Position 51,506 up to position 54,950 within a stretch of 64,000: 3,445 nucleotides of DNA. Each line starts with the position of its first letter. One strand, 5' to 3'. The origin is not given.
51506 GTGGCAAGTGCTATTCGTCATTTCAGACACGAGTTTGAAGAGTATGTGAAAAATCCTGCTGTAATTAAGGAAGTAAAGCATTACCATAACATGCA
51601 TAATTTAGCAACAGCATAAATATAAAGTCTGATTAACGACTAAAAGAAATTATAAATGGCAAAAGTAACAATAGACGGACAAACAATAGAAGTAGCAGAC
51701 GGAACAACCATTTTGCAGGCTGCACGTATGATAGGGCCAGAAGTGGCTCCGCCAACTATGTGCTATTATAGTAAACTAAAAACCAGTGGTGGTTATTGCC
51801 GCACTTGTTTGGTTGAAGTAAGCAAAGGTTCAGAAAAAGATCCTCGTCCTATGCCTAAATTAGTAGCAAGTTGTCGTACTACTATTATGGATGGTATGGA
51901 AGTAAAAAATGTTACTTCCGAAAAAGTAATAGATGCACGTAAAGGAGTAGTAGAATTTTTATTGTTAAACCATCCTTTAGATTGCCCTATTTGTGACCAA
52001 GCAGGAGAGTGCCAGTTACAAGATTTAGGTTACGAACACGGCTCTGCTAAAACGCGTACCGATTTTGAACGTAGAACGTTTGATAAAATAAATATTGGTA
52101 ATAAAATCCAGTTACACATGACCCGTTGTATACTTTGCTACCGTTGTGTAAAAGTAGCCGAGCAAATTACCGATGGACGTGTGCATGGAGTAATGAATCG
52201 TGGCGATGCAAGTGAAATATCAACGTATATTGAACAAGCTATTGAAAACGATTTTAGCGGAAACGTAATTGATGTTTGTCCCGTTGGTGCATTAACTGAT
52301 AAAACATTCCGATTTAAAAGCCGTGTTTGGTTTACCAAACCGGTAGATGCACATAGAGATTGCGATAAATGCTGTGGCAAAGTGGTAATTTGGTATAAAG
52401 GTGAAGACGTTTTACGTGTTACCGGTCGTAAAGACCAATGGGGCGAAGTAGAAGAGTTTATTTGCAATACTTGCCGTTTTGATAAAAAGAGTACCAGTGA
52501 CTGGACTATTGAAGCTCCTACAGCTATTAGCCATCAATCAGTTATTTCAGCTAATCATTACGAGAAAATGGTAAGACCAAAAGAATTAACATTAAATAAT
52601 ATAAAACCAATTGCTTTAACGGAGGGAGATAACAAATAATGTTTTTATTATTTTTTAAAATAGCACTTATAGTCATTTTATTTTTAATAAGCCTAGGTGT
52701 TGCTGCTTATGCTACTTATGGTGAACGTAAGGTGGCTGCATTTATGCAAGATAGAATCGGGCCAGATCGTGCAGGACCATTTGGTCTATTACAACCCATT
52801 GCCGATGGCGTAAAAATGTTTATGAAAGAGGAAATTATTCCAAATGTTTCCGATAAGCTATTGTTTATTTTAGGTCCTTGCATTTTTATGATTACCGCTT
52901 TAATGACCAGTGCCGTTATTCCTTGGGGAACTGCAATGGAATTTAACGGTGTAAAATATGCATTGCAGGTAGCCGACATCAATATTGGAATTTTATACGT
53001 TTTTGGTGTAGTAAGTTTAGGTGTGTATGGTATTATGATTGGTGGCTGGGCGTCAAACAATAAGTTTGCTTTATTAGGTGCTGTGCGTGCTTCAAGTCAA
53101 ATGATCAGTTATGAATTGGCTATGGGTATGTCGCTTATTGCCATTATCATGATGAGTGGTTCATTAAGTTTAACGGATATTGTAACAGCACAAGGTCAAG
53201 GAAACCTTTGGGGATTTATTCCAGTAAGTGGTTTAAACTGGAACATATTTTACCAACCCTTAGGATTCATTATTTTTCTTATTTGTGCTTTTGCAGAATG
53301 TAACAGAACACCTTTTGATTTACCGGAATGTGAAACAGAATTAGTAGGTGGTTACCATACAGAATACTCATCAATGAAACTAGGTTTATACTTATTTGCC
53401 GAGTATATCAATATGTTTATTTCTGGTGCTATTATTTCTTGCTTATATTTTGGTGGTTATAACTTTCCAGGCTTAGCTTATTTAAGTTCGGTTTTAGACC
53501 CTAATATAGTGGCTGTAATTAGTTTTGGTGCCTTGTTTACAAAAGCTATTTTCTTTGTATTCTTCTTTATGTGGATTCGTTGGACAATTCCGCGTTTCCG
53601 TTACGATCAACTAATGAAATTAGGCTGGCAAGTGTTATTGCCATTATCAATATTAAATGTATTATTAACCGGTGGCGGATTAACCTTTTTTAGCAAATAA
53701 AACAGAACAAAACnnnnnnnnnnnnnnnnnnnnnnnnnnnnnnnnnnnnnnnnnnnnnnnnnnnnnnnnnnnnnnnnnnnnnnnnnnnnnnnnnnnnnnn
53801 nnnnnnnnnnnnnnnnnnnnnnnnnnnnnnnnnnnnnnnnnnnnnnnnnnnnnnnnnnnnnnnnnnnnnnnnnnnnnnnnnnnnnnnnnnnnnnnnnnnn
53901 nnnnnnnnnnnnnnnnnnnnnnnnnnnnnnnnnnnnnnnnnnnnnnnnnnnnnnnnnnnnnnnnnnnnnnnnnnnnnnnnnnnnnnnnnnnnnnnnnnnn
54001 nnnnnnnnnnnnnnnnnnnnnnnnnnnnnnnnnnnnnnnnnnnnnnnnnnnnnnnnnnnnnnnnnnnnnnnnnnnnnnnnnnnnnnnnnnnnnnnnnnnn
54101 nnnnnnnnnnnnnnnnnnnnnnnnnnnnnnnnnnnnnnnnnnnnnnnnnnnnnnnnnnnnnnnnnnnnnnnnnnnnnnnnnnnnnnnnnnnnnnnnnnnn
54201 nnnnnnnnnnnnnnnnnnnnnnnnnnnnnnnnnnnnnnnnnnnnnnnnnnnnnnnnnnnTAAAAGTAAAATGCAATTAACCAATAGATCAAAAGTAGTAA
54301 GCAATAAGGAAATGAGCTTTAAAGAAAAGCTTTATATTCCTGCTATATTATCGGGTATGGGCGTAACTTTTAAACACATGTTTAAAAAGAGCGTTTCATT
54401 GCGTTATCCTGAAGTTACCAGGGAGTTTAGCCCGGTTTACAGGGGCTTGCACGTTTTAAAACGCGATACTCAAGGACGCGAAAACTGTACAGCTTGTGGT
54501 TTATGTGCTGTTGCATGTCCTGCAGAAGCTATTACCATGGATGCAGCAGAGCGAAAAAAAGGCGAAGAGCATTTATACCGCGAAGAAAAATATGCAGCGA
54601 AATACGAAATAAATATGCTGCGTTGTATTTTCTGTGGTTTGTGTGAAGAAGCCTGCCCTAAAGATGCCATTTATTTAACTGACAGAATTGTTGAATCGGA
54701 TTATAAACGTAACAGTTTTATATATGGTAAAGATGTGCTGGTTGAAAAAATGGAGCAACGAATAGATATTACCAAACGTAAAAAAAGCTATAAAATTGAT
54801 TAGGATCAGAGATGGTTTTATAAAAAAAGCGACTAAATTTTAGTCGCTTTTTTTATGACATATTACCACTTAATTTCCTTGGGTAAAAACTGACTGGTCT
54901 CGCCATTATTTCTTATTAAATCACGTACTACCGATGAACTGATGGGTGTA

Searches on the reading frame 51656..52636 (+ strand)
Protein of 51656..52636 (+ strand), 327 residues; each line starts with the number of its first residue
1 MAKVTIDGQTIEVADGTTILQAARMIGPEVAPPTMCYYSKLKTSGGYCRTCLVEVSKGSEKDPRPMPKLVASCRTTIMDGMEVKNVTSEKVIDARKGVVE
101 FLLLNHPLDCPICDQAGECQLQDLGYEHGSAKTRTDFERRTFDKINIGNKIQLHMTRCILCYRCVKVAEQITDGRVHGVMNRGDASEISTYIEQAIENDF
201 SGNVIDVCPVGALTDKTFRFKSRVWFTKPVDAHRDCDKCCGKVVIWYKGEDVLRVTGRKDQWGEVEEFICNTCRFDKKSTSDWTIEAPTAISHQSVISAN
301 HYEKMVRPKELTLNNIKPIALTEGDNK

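Call 4: search_protein_families(library=pfam, proteins=[window:51656-52636:+])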
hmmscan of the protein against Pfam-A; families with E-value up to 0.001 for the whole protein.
window:51656-52636:+ (327 aa): 4 families
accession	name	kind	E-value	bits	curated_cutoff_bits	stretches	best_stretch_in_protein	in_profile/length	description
PF22117.2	Fer4_Nqo3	-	3.3e-29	101.3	27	1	148-214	1-67/67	NADH-quinone oxidoreductase subunit 3, ferredoxin-like domain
PF10588.14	NADH-G_4Fe-4S_3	-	1.3e-17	63.4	27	1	95-133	1-39/40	NADH-ubiquinone oxidoreductase-G iron-sulfur binding region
PF13510.11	Fer2_4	-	5.1e-14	52.5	22.8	1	3-86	5-80/82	2Fe-2S iron-sulfur cluster binding domain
PF00111.32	Fer2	-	2.3e-08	34.3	21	1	5-76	2-75/77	2Fe-2S iron-sulfur cluster binding domain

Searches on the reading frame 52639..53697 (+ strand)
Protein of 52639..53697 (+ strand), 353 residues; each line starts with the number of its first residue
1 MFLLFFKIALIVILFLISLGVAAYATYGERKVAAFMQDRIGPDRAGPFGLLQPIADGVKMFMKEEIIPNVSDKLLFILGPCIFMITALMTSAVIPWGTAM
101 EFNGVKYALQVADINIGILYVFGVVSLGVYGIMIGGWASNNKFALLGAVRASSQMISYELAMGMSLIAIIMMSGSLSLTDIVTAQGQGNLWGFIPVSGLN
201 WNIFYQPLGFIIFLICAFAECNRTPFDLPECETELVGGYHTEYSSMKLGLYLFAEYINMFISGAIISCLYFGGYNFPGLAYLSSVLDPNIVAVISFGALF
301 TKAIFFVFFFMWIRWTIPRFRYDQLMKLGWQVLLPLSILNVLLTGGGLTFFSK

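Call 4: search_protein_families(library=pfam, proteins=[window:52639-53697:+])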
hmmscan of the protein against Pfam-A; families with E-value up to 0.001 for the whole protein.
window:52639-53697:+ (353 aa): 1 family
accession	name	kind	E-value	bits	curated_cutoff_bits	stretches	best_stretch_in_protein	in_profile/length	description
PF00146.26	NADHdh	-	5.1e-121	404.1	27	1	10-344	3-297/298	NADH dehydrogenase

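Call 5: search_protein_families(library=ncbifam, proteins=[window:52639-53697:+])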
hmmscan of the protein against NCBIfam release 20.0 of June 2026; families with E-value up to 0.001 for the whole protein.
window:52639-53697:+ (353 aa): 7 families
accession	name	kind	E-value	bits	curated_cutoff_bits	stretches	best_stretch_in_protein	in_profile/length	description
NF004743.0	PRK06076.1-4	equivalog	4.1e-111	371.9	494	1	9-343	18-337/433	NADH-quinone oxidoreductase subunit NuoH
NF004741.0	PRK06076.1-2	equivalog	5e-105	351.4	305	1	4-345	19-330/337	NADH-quinone oxidoreductase subunit NuoH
NF004745.0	PRK06076.1-6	equivalog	2.1e-102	342.9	450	1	5-350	16-335/341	NADH-quinone oxidoreductase subunit NuoH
NF004744.0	PRK06076.1-5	equivalog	9.4e-96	321.2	542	1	4-345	28-360/372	NADH-quinone oxidoreductase subunit NuoH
NF004740.0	PRK06076.1-1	equivalog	2.3e-92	310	399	1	7-345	14-317/325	NADH-quinone oxidoreductase subunit NuoH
NF040610.1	F420_dehyd_FpoH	exception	1.3e-91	307.5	475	1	9-342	16-330/339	F420H2 dehydrogenase subunit FpoH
NF004742.0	PRK06076.1-3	equivalog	1.5e-85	287.6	531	1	8-345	26-345/356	NADH-quinone oxidoreductase subunit NuoH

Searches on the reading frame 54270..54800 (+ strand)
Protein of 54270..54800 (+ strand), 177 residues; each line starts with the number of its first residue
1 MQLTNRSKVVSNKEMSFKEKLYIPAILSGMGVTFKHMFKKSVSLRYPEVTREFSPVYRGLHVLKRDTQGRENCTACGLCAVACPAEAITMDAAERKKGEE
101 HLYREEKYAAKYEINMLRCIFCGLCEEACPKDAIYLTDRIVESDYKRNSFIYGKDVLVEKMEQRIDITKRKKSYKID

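Call 4: search_protein_families(library=pfam, proteins=[window:54270-54800:+])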
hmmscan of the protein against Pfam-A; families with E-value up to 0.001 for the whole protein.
window:54270-54800:+ (177 aa): 14 families
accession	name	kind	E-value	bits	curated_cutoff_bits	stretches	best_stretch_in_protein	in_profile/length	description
PF00037.32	Fer4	-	9e-15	54.2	21.1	2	112-135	1-24/24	4Fe-4S binding domain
PF12838.12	Fer4_7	-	5.6e-14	52.8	27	1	72-133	1-52/52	4Fe-4S dicluster domain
PF13484.11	Fer4_16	-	4.7e-11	43.7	30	2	72-131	1-65/66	4Fe-4S double cluster binding domain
PF13187.11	Fer4_9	-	1.5e-09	38.1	27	1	72-134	1-52/52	4Fe-4S dicluster domain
PF13183.11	Fer4_8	-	1.6e-08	35.4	27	1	71-132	3-67/68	4Fe-4S dicluster domain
PF14697.11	Fer4_21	-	2e-08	34.7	35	1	70-90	38-59/59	4Fe-4S dicluster domain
PF13237.11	Fer4_10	-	2.6e-08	34.1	25.5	1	70-130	6-53/53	4Fe-4S dicluster domain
PF12837.12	Fer4_6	-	1.3e-07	31.6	25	1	70-88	6-24/24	4Fe-4S binding domain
PF12797.12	Fer4_2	-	2.9e-07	30.4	24.5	0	71-85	8-22/22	4Fe-4S binding domain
PF13534.11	Fer4_17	-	2.4e-06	28.4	22.2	1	72-132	1-59/61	4Fe-4S dicluster domain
PF12800.12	Fer4_4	-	3.6e-06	27.3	24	0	71-85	2-16/17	4Fe-4S binding domain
PF25160.1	LdpA_Fe-S-bd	-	9.7e-06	25.7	27.6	0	70-91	25-46/49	LdpA Fe-S cluster-binding domain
PF12798.12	Fer4_3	-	1.2e-05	26.2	27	1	119-133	1-15/15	4Fe-4S binding domain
PF13459.11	Fer4_15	-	0.00016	22.8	22.4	0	70-91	5-25/66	4Fe-4S single cluster domain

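Call 5: search_protein_families(library=ncbifam, proteins=[window:54270-54800:+])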
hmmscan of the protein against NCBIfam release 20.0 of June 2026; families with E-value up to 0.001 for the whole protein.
window:54270-54800:+ (177 aa): 78 families (the best 25 are shown)
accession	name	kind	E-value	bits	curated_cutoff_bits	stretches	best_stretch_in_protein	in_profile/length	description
NF004537.0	PRK05888.1-3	equivalog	3.1e-41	141.2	163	1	12-167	10-163/204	NADH-quinone oxidoreductase subunit NuoI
TIGR01971.1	NuoI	subfamily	3e-39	133.4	113.05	1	29-156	1-120/121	NADH-quinone oxidoreductase, chain I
NF004536.0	PRK05888.1-1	equivalog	1.2e-38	132.2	212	1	25-158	12-138/180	NADH-quinone oxidoreductase subunit NuoI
NF004538.0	PRK05888.1-4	equivalog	1.8e-36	125.2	135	1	17-170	7-156/162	NADH-quinone oxidoreductase subunit NuoI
NF004539.0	PRK05888.1-5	equivalog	1.7e-34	118.8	225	1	19-162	9-145/162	NADH-quinone oxidoreductase subunit NuoI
NF004542.0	PRK05888.2-3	equivalog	6.4e-24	84.5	248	1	25-160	35-165/203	NADH-quinone oxidoreductase subunit NuoI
NF004544.0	PRK05888.2-6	equivalog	1.8e-23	83.2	457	1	2-154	8-156/220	NADH-quinone oxidoreductase subunit NuoI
NF004545.0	PRK05888.3-1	equivalog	2.7e-21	75.9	229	1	13-160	13-148/154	NADH-quinone oxidoreductase subunit NuoI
NF004540.0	PRK05888.2-1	equivalog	6.4e-19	67.9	215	1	26-157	4-126/139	NADH-quinone oxidoreductase subunit NuoI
NF010590.0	PRK13984.1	equivalog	7e-17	60.8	946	1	33-154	17-128/611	putative oxidoreductase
NF040612.1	F420_dehyd_FpoI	exception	7.7e-17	61.4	180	1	31-142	7-107/135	F420H2 dehydrogenase subunit FpoI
NF004541.0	PRK05888.2-2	equivalog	1.7e-16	60.5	217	1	22-172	16-149/168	NADH-quinone oxidoreductase subunit NuoI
NF009053.0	PRK12387.1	subfamily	1.9e-16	60.3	204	1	45-145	17-101/180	formate hydrogenlyase complex iron-sulfur subunit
NF006076.0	PRK08222.1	equivalog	4.2e-16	59.3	270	1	41-140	13-96/181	hydrogenase 4 subunit H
NF042909.1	FMH_DH_FwdF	exception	6.3e-16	58.4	375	1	53-142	37-124/336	tungsten-dependent formylmethanofuran dehydrogenase subunit FwdF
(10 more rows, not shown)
